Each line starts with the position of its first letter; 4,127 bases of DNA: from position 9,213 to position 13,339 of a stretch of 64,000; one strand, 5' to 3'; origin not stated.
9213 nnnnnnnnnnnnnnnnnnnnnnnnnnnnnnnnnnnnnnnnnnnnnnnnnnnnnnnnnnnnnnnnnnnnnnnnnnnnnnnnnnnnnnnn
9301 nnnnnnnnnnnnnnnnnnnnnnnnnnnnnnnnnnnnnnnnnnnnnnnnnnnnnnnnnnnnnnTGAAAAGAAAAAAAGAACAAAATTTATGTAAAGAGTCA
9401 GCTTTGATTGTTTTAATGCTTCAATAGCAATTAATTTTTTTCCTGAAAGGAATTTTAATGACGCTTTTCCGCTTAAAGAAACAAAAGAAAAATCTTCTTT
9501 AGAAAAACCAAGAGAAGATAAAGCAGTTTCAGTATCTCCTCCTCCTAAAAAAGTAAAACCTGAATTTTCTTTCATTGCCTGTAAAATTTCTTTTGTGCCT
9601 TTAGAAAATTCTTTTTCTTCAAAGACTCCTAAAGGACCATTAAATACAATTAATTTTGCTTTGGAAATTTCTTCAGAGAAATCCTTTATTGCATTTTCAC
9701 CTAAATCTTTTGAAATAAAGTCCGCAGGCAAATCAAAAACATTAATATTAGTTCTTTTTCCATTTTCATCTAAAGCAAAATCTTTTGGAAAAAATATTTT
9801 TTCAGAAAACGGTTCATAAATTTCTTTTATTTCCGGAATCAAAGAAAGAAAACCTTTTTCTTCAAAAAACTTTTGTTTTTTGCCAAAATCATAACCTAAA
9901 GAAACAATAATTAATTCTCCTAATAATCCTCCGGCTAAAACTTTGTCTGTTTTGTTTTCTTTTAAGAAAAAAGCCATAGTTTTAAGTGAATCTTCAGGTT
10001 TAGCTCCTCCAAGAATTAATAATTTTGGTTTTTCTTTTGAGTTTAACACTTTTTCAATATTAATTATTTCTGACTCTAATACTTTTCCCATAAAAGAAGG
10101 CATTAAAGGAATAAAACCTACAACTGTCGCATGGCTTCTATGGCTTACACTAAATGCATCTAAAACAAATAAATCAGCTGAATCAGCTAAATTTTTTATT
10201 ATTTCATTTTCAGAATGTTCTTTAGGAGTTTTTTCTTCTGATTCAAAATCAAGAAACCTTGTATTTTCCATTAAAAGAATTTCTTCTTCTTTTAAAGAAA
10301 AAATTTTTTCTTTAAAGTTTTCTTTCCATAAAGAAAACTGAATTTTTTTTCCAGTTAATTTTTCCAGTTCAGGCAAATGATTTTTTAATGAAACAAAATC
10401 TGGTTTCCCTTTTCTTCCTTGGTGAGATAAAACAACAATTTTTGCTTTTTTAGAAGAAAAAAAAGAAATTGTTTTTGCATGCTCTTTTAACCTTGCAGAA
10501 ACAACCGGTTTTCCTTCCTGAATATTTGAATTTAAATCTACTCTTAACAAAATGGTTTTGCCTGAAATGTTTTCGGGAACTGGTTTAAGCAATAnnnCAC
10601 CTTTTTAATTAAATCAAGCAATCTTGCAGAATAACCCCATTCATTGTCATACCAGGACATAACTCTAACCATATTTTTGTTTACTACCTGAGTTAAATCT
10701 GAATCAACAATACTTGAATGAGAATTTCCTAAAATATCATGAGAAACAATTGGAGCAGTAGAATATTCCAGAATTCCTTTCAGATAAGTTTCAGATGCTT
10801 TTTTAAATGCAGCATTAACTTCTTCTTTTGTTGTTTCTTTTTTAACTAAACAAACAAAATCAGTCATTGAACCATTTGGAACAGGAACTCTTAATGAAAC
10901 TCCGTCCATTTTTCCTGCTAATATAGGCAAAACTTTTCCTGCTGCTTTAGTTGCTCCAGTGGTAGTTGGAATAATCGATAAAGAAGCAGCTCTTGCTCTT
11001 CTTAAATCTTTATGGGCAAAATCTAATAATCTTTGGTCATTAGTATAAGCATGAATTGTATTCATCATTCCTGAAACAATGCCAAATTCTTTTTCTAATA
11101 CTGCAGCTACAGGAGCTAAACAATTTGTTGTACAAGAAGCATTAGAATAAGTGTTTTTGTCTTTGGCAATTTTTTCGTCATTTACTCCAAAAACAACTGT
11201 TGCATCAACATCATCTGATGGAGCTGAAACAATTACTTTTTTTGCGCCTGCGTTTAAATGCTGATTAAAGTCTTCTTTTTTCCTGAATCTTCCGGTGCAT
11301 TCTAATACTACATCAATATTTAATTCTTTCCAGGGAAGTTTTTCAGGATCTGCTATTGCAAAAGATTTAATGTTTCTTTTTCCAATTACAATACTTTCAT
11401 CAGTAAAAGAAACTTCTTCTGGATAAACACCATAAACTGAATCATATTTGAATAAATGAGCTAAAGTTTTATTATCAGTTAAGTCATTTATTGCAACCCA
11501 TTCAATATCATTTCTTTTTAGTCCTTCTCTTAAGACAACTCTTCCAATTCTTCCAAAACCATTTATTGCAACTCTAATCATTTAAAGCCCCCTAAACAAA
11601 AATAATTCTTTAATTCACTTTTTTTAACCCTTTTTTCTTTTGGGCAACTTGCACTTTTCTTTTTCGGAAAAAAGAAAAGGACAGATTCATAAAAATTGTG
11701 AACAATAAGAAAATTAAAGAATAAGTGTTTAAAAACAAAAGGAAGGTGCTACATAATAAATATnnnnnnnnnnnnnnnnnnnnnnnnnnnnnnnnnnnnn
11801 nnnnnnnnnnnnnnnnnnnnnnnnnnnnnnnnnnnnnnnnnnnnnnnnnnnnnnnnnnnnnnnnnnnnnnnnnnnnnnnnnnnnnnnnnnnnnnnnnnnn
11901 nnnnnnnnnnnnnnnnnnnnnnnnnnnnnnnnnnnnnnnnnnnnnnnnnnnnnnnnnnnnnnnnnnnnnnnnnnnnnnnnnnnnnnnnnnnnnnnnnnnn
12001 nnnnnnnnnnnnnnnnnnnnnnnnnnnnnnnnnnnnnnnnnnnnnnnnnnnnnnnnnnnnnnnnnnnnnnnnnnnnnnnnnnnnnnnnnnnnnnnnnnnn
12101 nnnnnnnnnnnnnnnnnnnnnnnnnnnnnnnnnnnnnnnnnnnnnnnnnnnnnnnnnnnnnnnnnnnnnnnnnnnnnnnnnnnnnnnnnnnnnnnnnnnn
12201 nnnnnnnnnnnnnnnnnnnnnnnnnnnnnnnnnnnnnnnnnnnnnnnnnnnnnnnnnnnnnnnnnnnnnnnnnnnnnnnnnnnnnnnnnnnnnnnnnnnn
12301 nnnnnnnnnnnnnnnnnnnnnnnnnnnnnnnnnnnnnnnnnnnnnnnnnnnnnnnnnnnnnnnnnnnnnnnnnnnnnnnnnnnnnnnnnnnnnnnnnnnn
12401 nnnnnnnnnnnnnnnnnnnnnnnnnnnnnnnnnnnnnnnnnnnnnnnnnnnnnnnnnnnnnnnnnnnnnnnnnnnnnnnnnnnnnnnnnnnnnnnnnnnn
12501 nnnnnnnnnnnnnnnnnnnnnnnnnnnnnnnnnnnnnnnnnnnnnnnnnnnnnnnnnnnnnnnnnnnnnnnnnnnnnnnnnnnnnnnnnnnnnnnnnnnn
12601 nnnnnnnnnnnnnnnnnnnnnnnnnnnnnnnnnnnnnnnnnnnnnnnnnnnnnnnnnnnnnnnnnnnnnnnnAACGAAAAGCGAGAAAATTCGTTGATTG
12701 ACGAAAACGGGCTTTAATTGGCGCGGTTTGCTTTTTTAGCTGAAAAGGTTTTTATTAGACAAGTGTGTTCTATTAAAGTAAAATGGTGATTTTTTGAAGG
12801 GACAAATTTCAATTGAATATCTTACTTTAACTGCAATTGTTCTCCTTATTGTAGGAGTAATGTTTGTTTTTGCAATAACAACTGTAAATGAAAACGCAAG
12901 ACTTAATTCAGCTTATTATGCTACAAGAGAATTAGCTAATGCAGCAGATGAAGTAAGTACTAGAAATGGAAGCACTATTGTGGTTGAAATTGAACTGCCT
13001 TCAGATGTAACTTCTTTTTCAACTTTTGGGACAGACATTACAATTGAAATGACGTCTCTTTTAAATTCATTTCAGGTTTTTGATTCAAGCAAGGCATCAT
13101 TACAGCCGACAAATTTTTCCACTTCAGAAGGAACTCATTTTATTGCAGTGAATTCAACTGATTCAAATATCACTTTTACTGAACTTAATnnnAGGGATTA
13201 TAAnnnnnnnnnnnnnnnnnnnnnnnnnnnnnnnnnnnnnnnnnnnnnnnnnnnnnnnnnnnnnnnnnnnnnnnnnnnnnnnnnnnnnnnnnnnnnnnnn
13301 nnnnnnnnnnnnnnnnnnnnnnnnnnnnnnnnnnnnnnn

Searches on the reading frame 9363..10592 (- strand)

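Call 30: search_protein_families(library=pfam, proteins=[window:9363-10592:-], max_evalue=0.01)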
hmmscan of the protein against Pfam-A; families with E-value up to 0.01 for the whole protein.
window:9363-10592:- (410 aa): 1 family
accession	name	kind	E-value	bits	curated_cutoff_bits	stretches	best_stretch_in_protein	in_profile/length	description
PF00162.24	PGK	-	7.3e-95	318.6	27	1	8-385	5-379/379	Phosphoglycerate kinase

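Call 45: search_protein_families(library=ncbifam, proteins=[window:9363-10592:-], max_evalue=0.00001)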
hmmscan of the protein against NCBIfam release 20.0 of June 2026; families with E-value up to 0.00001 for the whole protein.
window:9363-10592:- (410 aa): 1 family
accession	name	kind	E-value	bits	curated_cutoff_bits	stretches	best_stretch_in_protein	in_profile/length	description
NF010569.0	PRK13962.1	equivalog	3.4e-72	243.6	883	1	8-398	10-396/645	bifunctional phosphoglycerate kinase/triosephosphate isomerase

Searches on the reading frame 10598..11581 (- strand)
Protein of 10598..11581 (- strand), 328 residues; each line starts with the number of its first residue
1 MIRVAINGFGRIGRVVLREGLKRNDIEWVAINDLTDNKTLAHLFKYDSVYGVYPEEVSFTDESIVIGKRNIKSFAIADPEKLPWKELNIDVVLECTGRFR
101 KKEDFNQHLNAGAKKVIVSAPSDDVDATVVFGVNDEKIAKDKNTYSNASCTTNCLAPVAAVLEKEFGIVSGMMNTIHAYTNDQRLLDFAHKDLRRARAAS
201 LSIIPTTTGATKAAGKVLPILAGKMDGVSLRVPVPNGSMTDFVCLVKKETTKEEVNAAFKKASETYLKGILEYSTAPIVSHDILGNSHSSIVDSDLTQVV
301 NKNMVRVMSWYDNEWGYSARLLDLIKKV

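Call 30: search_protein_families(library=pfam, proteins=[window:10598-11581:-], max_evalue=0.01)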
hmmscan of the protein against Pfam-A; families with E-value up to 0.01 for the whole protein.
window:10598-11581:- (328 aa): 2 families
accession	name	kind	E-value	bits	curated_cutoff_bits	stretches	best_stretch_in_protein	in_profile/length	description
PF02800.25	Gp_dh_C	-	2.6e-63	212.8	24.4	1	155-311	1-158/158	Glyceraldehyde 3-phosphate dehydrogenase, C-terminal domain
PF00044.30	Gp_dh_N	-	4.2e-39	133.4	31.7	1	2-101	1-100/101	Glyceraldehyde 3-phosphate dehydrogenase, NAD binding domain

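Call 45: search_protein_families(library=ncbifam, proteins=[window:10598-11581:-], max_evalue=0.00001)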
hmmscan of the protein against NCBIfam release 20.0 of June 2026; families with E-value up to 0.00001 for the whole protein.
window:10598-11581:- (328 aa): 10 families
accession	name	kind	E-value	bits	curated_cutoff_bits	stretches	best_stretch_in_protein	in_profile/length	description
NF005830.0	PRK07729.1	equivalog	6.6e-132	439.6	546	1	1-328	2-330/343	glyceraldehyde-3-phosphate dehydrogenase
TIGR01534.1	GAPDH-I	equivalog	2.5e-130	434.5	367.2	1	3-323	1-330/330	type I glyceraldehyde-3-phosphate dehydrogenase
NF005641.0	PRK07403.1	equivalog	1.8e-121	405.5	616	1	1-326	1-330/337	type I glyceraldehyde-3-phosphate dehydrogenase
NF033735.1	G3PDH_Arsen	exception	1.2e-113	379.9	450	1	4-324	1-322/323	ArsJ-associated glyceraldehyde-3-phosphate dehydrogenase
NF010058.0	PRK13535.1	equivalog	2.2e-105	352.5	539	1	1-324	2-329/339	erythrose-4-phosphate dehydrogenase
NF006512.0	PRK08955.1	equivalog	1.7e-100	336.6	563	1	2-328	3-330/334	glyceraldehyde-3-phosphate dehydrogenase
TIGR01532.1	E4PD_g-proteo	equivalog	2.5e-100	336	530.55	1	3-323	1-325/325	erythrose-4-phosphate dehydrogenase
NF011954.0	PRK15425.1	equivalog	3.5e-96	322.1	662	1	2-327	3-328/331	glyceraldehyde-3-phosphate dehydrogenase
NF006139.0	PRK08289.1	equivalog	1.6e-79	267.8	431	1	4-327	131-468/480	glyceraldehyde-3-phosphate dehydrogenase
NF003251.0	PRK04207.1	equivalog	2.2e-06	27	185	1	1-263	2-246/343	type II glyceraldehyde-3-phosphate dehydrogenase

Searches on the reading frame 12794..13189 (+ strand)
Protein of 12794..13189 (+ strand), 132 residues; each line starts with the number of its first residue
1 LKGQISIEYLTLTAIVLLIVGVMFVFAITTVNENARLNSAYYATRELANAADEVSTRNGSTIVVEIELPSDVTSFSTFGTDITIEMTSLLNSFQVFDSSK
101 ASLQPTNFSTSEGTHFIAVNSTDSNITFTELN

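Call 30: search_protein_families(library=pfam, proteins=[window:12794-13189:+], max_evalue=0.01)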
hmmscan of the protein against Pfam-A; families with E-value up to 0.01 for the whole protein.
window:12794-13189:+ (132 aa): 1 family
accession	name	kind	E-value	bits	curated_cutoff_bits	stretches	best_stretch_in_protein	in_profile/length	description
PF04021.17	Class_IIIsignal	-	6.6e-05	23.2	23.7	1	2-21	2-21/27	Class III signal peptide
